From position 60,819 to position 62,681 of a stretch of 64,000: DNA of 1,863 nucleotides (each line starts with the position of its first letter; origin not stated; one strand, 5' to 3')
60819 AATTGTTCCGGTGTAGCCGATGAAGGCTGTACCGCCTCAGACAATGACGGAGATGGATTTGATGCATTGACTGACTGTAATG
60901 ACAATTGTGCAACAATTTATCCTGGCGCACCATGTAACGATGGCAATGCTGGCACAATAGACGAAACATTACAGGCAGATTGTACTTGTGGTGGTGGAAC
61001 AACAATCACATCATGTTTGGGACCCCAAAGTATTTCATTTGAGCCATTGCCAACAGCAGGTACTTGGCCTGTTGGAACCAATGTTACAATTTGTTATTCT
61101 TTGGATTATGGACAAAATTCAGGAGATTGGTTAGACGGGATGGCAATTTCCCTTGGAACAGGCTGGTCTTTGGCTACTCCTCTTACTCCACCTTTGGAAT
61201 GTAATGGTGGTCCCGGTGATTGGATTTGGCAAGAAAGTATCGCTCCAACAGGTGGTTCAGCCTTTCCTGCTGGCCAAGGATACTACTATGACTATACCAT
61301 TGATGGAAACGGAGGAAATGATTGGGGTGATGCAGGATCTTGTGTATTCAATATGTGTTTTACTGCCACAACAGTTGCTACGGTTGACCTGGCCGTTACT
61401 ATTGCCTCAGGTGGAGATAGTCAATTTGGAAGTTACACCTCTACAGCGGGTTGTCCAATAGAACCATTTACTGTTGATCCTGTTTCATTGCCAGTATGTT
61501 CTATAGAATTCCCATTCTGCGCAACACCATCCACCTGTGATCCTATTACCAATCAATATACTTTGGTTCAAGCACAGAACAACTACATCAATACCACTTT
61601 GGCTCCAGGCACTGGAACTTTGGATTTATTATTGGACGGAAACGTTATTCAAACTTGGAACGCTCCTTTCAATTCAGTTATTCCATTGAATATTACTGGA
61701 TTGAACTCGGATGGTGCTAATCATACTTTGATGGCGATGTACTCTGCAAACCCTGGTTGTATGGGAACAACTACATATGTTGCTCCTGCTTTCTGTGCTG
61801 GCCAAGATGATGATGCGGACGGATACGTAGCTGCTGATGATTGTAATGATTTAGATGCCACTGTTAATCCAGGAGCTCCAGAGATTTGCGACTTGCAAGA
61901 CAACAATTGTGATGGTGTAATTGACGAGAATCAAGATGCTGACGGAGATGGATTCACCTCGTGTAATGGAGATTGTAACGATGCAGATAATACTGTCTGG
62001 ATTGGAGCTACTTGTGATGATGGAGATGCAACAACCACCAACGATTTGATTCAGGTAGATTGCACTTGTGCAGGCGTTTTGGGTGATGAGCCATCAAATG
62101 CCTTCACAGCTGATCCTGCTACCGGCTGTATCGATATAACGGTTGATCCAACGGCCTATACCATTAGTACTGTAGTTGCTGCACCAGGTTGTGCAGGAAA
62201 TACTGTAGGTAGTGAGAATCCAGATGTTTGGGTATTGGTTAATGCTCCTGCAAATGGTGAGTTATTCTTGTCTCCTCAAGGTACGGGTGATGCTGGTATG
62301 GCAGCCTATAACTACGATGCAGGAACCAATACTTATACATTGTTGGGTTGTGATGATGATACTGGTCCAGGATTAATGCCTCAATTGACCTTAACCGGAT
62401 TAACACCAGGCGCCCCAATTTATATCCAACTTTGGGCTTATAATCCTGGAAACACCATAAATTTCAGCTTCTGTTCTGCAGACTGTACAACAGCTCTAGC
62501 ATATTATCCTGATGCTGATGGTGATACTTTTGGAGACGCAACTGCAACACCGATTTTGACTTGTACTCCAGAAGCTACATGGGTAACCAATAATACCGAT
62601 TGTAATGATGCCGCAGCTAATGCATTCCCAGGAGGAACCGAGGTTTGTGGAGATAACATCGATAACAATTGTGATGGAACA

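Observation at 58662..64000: Giant ORF missing from the supplied ORF track: more than 1779 codons open to the window end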

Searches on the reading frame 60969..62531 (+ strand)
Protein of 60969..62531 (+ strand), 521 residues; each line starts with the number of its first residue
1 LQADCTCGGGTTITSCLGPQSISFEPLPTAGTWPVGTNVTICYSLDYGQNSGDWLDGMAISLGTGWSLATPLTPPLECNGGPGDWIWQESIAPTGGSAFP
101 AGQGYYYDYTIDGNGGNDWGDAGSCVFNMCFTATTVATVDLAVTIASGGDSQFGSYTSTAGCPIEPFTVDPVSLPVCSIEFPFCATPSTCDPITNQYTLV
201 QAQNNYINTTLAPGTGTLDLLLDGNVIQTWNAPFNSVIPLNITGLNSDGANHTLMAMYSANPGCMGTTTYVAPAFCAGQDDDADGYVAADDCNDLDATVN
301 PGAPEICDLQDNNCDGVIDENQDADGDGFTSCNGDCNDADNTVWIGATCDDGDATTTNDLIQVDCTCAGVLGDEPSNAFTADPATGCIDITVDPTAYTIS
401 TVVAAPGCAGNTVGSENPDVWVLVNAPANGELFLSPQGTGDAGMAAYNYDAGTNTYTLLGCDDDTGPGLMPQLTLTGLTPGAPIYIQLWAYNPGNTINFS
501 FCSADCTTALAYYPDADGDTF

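Call 17: find_related_loci(query=window:60969-62531:+, collection=genome_contigs, flank=10000)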
Query window:60969-62531:+ (521 aa) in genome_contigs; peptide patterns used: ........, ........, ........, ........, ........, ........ (x = any residue, [..] = any of these).
67 stretches matched a pattern; 28 encode a relative of the query (tblastn E <= 1e-3); 28 distinct loci.
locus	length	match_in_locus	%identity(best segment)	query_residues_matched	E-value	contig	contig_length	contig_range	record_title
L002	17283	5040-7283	91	1-521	0e+0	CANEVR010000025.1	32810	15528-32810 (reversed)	MAG: Flavobacteriales bacterium isolate CE-Oct18-124 genome assembly, contig: CE-Oct18-C774, whole genome shotgun sequen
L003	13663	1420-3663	91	1-521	0e+0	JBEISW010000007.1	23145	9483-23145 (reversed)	MAG: Crocinitomicaceae bacterium isolate Sample-107-S80-bin-72 Sample_107_S80-bin_72-k141_818544, whole genome shotgun s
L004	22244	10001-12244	88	1-521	0e+0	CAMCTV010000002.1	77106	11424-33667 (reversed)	MAG: Chryseobacterium gleum isolate TE-11nov19-150 genome assembly, contig: TE-11nov19-C234, whole genome shotgun sequen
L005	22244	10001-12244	86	1-521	0e+0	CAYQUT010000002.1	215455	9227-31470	MAG TPA_asm: uncultured Chryseobacterium sp. isolate SRP219642_co8_20 genome assembly, contig: NODE_15_length_215455_cov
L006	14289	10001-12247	82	1-521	0e+0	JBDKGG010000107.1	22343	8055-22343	MAG: Bacteroidota bacterium isolate farmington_2019_sw_WHONDRS-S19S_0053_B_bin.57 scaffold_2282850, whole genome shotgun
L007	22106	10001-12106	76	17-521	0e+0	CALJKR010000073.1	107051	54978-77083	MAG TPA_asm: uncultured Flavobacteriales bacterium isolate SRR6231212_bin.38_CONCOCT_v1.1_MAG genome assembly, contig: E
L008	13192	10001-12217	72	17-521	0e+0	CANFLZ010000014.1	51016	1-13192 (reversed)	MAG: Flavobacteriales bacterium isolate Jr-14may18-124 genome assembly, contig: Jr-14may18-C1077, whole genome shotgun s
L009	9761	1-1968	90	221-521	2e-175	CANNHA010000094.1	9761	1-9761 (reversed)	MAG: Flavobacteriales bacterium isolate ZE-Jul18-93 genome assembly, contig: ZE-Jul18-C7936, whole genome shotgun sequen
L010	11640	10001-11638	86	1-369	3e-150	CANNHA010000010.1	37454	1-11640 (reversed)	MAG: Flavobacteriales bacterium isolate ZE-Jul18-93 genome assembly, contig: ZE-Jul18-C529, whole genome shotgun sequenc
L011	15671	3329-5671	43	145-348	3e-14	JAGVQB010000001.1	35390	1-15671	MAG: bacterium isolate DeMMO3_34 c_000000095292, whole genome shotgun sequence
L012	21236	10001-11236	56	241-353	2e-14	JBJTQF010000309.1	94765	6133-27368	MAG: Myxococcota bacterium isolate samp_4448_VAMB_910 samp_4448_256457, whole genome shotgun sequence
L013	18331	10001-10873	53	274-350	4e-14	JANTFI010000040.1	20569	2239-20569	MAG: Gammaproteobacteria bacterium isolate bin100104 c_000000002279, whole genome shotgun sequence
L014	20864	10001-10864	54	273-348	3e-14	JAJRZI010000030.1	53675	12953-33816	MAG: Gammaproteobacteria bacterium isolate Dive96_bin4.167 k141_501959, whole genome shotgun sequence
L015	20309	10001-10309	47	285-348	9e-12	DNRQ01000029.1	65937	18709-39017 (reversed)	MAG TPA_asm: Geobacter sp. isolate UBA9976 contig_4540, whole genome shotgun sequence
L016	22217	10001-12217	56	280-348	4e-11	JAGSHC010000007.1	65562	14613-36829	MAG: Deltaproteobacteria bacterium isolate GY13CH_bin.27 k141_176225_length_65562_cov_16.3704, whole genome shotgun sequ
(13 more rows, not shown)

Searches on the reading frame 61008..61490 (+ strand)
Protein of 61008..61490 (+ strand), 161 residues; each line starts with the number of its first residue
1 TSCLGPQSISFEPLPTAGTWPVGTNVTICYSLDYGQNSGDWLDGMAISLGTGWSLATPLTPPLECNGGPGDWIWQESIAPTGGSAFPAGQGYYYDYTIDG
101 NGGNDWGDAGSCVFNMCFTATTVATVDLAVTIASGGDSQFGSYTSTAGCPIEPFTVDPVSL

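Call 14: search_protein_families(library=pfam, max_evalue=10, proteins=[window:61008-61490:+])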
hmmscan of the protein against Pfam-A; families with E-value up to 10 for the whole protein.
seq(161 aa): 0 families

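Call 41: find_homologous_proteins(query=window:61008-61487:+, max_evalue=0.001)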
Query window:61008-61487:+: 43 candidates shared short words with the query, none scored E <= 0.001.

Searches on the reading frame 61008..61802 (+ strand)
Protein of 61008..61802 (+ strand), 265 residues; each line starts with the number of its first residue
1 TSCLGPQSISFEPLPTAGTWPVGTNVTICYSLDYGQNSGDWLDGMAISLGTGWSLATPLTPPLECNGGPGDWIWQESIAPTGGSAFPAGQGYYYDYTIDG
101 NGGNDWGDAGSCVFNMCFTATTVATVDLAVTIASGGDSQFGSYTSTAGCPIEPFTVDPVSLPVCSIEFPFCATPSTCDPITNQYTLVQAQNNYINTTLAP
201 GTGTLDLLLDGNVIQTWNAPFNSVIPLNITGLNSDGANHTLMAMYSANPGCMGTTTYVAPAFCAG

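Call 40: search_solved_structures(query=A2, max_evalue=10)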
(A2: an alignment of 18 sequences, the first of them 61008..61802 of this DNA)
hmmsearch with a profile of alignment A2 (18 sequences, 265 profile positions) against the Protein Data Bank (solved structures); distinct sequences matched with E-value up to 10: 4.
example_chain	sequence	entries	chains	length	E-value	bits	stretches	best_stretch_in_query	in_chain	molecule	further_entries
4xi6_A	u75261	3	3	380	0.096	15.1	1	8-51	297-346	E3 ubiquitin-protein ligase MIB1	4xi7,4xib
1x9l_A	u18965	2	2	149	0.24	13.8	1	164-245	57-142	CuI-DR1885 | Hypothetical protein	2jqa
2ya1_A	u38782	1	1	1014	1.4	11.3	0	73-102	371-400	PUTATIVE ALKALINE AMYLOPULLULANASE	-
6phe_A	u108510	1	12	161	1.6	11.2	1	134-187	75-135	Methylglyoxal synthase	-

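Call 46: predict_structure(alignment_id=A2)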
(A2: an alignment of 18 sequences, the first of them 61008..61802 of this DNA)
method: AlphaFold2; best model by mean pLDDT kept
length: 265 residues; sequences in the alignment: 18
mean_pLDDT: 88.0   pTM: 0.65
mean pLDDT of the five models: 88.0, 87.8, 86.9, 86.7, 85.0
residues with pLDDT >= 90: 142; 70-90: 111; 50-70: 11; < 50: 1
segments of 3 or more residues with pLDDT < 50: none
pLDDT, mean of each block of 10 residues (from residue 1): 78 85 95 79 92 97 81 89 85 89 75 92 95 89 75 88 82 92 93 89 93 94 93 95 86 92 83
secondary structure, 60 per line:
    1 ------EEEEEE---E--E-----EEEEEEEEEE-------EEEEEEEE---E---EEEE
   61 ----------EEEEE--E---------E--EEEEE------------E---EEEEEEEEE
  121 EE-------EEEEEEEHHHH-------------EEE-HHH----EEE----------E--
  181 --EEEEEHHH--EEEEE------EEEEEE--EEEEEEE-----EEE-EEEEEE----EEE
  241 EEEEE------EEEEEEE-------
elements in order: E7-12 E25-34 E42-49 E57-60 E71-75 E91-95 E112-122 E130-136 H137-140 E154-156 E165-167 E183-187 E193-197 E204-209 E212-218 E224-226 E228-233 E238-245 E252-258

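Call 50: fold_search(model_id=the predicted structure, library=pdb)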
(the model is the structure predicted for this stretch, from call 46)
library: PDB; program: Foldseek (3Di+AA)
matches with E <= 10: 1529; with E <= 0.001: 8
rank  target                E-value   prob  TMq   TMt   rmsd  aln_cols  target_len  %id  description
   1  2w1n                  1.9e-05  1.00  0.27  0.31  12.2       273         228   11  cohesin and fibronectin type-III double module construct from the Clostridium perfringens glycoside hydrolase GH84C (released 2009-02-03)
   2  2y23                  1.4e-04  0.99  0.23  0.21  14.0       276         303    9  CRYSTAL STRUCTURE OF THE MYOMESIN DOMAINS MY9-MY11 (released 2011-12-21)
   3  2x9w                  6.3e-04  0.95  0.26  0.17  19.5       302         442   11  STRUCTURE OF THE PILUS BACKBONE (RRGB) FROM STREPTOCOCCUS PNEUMONIAE (released 2010-06-30)
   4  7c7u_B                7.0e-04  0.99  0.33  0.20   9.8       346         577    8  Biofilm associated protein - BSP domain (released 2021-05-12)
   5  8jmw_A                8.6e-04  0.97  0.25  0.17   9.9       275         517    9  Fibril form of serine peptidase Vpr (released 2023-12-06)
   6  5n40                  8.6e-04  0.96  0.22  0.17  13.2       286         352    9  Structure of Yersinia pseudotuberculosis adhesin InvE (released 2017-04-12)
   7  7c7u_A                9.0e-04  0.99  0.32  0.19   9.7       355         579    8  Biofilm associated protein - BSP domain (released 2021-05-12)
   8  3k71_E                9.5e-04  0.98  0.30  0.12  14.1       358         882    9  Structure of integrin alphaX beta2 ectodomain (released 2010-01-12)
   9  3k71_C                1.3e-03  0.97  0.30  0.12  14.1       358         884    9  Structure of integrin alphaX beta2 ectodomain (released 2010-01-12)
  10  9npl_F                1.4e-03  0.91  0.25  0.11  17.0       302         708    8  Crystal structure of the inactive conformation of a glycoside hydrolase (CapGH2b - E553Q Mutant) from the GH2 family i (released 2025-11-12)
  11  3mlp_B                1.6e-03  0.54  0.18  0.15  19.1       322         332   11  Early B-cell Factor 1 (Ebf1) bound to DNA (released 2010-12-01)
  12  3k71_A                1.7e-03  0.96  0.29  0.11  14.2       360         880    9  Structure of integrin alphaX beta2 ectodomain (released 2010-01-12)
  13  2x9z                  1.7e-03  0.89  0.25  0.25  19.9       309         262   13  STRUCTURE OF THE PILUS BACKBONE (RRGB) FROM STREPTOCOCCUS PNEUMONIAE (released 2010-06-30)
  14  9uvm                  2.1e-03  0.96  0.29  0.20  14.3       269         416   12  The SeMet pili protein of Streptococcus Sanguinis (released 2026-01-21)
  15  9a3v_A                2.2e-03  0.96  0.27  0.13  12.6       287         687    8  Predicted model of tissue transglutaminase 2 (TG2) in complex with plasma fibronectin type III modules 14 and 15 (FNII (released 2024-02-02)
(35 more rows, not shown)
